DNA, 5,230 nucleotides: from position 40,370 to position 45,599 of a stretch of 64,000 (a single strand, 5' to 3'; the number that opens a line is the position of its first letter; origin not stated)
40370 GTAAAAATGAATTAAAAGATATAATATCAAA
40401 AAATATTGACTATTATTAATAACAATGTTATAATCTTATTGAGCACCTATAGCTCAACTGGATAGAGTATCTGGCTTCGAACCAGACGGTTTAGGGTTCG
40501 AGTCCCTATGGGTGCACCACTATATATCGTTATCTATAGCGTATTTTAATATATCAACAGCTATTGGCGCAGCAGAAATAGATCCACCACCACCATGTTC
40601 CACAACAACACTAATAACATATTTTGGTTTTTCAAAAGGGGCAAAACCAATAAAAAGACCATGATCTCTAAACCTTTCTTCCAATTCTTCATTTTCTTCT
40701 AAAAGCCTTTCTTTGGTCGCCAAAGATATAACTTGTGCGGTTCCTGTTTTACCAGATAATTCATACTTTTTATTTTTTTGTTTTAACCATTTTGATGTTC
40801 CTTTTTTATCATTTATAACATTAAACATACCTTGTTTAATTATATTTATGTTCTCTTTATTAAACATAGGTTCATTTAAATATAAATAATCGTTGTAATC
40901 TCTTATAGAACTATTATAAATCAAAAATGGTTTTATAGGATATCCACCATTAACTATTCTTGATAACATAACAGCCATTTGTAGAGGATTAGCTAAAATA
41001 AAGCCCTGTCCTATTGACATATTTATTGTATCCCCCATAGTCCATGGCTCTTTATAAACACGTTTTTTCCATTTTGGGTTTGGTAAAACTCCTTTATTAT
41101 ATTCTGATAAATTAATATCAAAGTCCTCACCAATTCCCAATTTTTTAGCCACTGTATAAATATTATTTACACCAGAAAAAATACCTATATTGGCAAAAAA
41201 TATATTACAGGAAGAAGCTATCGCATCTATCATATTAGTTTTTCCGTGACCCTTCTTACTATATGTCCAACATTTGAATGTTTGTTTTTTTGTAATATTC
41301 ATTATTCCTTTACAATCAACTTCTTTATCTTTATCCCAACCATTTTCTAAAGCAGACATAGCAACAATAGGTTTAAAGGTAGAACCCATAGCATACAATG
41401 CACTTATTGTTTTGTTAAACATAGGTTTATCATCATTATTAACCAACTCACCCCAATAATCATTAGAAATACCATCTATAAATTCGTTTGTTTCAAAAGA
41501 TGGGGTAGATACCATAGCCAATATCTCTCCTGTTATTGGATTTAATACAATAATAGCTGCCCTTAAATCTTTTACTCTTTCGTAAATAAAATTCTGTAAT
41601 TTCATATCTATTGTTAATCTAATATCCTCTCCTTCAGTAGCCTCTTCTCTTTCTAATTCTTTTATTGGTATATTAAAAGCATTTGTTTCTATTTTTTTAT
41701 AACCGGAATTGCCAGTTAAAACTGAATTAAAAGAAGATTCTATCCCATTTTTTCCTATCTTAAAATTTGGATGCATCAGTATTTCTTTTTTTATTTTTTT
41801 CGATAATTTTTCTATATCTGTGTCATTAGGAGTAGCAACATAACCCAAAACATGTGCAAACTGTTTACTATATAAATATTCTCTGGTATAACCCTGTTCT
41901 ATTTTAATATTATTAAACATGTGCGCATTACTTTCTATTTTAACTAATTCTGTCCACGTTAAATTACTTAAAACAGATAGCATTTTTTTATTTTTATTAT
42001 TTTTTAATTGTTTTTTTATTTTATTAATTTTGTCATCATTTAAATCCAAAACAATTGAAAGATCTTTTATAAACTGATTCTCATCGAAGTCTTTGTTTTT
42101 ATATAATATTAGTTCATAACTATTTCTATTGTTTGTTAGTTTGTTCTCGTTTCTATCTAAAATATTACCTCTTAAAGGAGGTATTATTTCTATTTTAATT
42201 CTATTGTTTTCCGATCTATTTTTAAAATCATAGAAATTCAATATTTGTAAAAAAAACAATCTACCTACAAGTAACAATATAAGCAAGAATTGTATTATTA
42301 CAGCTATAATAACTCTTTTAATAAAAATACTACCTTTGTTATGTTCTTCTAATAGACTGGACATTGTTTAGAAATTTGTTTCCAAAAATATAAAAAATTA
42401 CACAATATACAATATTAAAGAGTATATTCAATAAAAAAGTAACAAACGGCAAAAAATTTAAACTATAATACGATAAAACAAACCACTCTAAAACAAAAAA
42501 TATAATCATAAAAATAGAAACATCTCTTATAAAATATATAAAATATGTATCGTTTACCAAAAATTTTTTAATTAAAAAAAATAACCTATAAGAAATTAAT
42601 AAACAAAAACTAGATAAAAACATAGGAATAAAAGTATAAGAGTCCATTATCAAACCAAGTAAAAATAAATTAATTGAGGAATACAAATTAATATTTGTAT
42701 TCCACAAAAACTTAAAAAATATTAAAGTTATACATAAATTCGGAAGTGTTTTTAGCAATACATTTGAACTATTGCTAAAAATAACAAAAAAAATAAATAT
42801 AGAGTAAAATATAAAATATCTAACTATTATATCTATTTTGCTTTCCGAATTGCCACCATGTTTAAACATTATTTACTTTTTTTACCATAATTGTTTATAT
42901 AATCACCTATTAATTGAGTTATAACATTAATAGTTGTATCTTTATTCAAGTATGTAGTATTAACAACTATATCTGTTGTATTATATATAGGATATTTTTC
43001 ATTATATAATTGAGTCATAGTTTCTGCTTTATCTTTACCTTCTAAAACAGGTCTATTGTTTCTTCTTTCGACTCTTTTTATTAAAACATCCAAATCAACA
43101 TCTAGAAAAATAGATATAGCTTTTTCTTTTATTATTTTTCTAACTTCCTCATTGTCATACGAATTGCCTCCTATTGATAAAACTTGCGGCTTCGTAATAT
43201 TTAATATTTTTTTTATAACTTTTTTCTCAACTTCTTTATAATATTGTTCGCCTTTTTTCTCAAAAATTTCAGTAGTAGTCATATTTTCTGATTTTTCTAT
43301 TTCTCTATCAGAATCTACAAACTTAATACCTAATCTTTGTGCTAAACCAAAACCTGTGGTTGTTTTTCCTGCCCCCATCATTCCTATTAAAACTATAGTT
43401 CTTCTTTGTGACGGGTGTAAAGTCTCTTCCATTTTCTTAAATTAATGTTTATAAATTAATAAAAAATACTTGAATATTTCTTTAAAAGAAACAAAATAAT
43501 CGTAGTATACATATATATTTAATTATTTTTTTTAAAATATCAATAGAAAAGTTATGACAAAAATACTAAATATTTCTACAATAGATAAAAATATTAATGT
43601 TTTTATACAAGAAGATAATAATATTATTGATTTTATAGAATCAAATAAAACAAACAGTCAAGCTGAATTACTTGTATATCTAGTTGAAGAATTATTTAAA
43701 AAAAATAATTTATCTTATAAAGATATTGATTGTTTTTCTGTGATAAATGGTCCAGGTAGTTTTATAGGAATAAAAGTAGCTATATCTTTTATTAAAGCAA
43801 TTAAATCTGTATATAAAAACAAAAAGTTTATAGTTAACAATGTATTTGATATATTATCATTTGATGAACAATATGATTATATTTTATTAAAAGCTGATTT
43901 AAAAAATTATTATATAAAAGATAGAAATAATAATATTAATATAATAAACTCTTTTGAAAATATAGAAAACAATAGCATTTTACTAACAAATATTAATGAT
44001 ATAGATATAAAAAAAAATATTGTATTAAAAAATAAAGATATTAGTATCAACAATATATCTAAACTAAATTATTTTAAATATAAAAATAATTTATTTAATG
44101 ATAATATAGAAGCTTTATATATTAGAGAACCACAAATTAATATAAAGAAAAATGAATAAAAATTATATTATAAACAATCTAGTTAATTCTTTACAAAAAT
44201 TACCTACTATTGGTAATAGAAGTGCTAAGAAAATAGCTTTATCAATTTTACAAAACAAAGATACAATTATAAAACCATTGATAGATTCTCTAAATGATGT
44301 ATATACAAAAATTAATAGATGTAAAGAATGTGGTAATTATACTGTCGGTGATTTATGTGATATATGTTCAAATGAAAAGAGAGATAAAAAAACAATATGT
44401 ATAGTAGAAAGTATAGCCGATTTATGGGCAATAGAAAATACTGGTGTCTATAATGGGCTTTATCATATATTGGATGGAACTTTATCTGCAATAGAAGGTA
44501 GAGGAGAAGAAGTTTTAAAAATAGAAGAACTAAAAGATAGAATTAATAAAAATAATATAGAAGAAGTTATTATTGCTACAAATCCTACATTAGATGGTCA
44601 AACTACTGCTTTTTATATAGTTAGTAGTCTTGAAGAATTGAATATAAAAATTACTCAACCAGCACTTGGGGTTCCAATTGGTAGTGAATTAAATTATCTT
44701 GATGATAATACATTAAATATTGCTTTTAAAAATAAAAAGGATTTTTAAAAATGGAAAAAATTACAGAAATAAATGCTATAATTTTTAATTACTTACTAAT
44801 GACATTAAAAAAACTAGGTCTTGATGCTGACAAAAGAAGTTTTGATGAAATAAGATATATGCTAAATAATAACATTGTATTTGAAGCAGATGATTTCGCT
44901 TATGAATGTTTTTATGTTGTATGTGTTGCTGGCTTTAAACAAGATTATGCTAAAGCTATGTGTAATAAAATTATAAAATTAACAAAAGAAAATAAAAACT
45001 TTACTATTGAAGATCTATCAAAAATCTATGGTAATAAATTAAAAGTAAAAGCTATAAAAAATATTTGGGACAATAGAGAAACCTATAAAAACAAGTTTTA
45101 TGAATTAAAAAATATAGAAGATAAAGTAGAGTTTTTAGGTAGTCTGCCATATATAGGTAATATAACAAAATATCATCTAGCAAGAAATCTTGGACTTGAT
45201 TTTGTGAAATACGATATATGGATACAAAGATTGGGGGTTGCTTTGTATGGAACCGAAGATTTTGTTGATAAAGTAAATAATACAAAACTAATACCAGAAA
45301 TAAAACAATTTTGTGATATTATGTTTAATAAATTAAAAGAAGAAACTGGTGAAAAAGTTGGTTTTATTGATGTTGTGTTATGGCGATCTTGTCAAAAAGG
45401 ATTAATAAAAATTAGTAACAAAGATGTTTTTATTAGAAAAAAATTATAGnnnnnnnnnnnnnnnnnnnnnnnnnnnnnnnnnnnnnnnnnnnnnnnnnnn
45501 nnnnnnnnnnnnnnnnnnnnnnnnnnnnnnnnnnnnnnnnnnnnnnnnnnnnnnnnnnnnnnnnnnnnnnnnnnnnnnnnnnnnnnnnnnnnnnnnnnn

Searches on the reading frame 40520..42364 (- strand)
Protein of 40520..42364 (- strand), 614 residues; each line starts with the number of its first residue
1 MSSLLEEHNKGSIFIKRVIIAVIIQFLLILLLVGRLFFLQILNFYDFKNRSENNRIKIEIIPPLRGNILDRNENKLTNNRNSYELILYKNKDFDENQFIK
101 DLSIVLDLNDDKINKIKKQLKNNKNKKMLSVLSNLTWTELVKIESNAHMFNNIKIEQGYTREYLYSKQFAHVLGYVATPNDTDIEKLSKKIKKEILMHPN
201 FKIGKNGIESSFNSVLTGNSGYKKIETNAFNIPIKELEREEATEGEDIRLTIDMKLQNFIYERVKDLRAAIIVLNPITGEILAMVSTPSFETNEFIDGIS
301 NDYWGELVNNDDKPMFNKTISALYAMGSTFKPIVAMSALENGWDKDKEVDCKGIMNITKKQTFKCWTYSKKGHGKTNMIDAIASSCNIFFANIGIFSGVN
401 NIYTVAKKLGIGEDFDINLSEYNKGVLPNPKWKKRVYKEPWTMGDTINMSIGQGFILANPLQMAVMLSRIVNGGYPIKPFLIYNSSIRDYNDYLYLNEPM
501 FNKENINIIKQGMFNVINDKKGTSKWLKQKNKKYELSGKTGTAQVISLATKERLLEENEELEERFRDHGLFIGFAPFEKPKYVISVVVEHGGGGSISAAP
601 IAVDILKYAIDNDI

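Call 7: search_protein_families(library=pfam, proteins=[window:40520-42364:-], max_evalue=0.001)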
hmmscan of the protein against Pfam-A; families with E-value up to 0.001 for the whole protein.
window:40520-42364:- (614 aa): 3 families
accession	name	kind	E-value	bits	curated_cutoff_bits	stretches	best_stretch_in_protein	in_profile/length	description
PF00905.27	Transpeptidase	-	8.9e-62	209.4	22.1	1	270-607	2-299/299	Penicillin binding protein transpeptidase domain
PF03717.20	PBP_dimer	-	7.9e-35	121.3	24.4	1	61-237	2-179/180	Penicillin-binding Protein dimerisation domain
PF21922.1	PBP_dimer_2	-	4.3e-05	24.1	27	0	158-187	22-52/83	Penicillin binding protein A dimerisation domain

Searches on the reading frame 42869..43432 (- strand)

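Call 7: search_protein_families(library=pfam, proteins=[window:42869-43432:-], max_evalue=0.001)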
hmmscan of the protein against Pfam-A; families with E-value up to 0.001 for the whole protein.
window:42869-43432:- (187 aa): 5 families
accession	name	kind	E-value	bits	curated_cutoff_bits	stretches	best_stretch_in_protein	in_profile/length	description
PF01202.28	SKI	-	1e-41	143.1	22.1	1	19-173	1-156/159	Shikimate kinase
PF13238.12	AAA_18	-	1.9e-10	41.7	29.4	1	13-138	1-126/128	AAA domain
PF13189.12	Cytidylate_kin2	-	2.6e-07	31.4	28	1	17-83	6-70/176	Cytidylate kinase-like family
PF13671.12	AAA_33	-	1.3e-05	25.9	27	1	13-127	2-121/143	AAA domain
PF13207.12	AAA_17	-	0.00016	22.4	27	1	17-127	2-125/136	AAA domain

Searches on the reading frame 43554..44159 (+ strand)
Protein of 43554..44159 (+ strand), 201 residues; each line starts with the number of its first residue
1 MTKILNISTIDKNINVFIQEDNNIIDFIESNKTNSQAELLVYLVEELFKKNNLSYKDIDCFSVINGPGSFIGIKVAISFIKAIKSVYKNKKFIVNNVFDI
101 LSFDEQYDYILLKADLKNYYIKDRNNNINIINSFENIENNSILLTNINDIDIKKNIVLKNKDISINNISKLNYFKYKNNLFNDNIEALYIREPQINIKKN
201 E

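Call 7: search_protein_families(library=pfam, proteins=[window:43554-44159:+], max_evalue=0.001)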
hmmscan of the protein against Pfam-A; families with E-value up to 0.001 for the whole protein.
window:43554-44159:+ (201 aa): 1 family
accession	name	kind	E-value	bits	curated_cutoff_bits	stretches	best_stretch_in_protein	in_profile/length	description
PF00814.31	TsaD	-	3.4e-08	33.9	24.8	1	37-95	30-88/264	tRNA N6-adenosine threonylcarbamoyltransferase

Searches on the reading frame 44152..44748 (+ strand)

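Call 7: search_protein_families(library=pfam, proteins=[window:44152-44748:+], max_evalue=0.001)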
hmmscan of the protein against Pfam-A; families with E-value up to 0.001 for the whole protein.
window:44152-44748:+ (198 aa): 5 families
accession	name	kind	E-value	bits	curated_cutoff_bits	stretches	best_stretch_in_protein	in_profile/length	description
PF13662.12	Toprim_4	-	8e-23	80.9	25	1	81-169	2-83/85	Toprim domain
PF21176.3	RecR_HhH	-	5.2e-09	36.2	27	1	7-49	1-43/45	RecR, helix-hairpin-helix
PF01751.28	Toprim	-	1.2e-08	35.4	23.1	1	81-164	1-90/96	Toprim domain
PF21175.2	RecR_C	-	3.4e-07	30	22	1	173-195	1-23/24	RecR, C-terminal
PF02132.21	RecR_ZnF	-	1.5e-06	28.3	22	1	55-74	2-21/21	RecR, Cys4-zinc finger domain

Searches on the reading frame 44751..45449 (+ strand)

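Call 7: search_protein_families(library=pfam, proteins=[window:44751-45449:+], max_evalue=0.001)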
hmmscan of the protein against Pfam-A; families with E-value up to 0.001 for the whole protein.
window:44751-45449:+ (232 aa): 0 families

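Call 76: search_protein_families(library=ncbifam, proteins=[window:44751-45449:+], max_evalue=1)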
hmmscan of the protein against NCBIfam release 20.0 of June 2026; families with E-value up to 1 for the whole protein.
window:44751-45449:+ (232 aa): 1 family
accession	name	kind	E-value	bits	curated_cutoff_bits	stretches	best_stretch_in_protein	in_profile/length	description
NF006059.0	PRK08207.1-1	equivalog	0.01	14.6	1012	1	137-202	315-378/496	coproporphyrinogen III oxidase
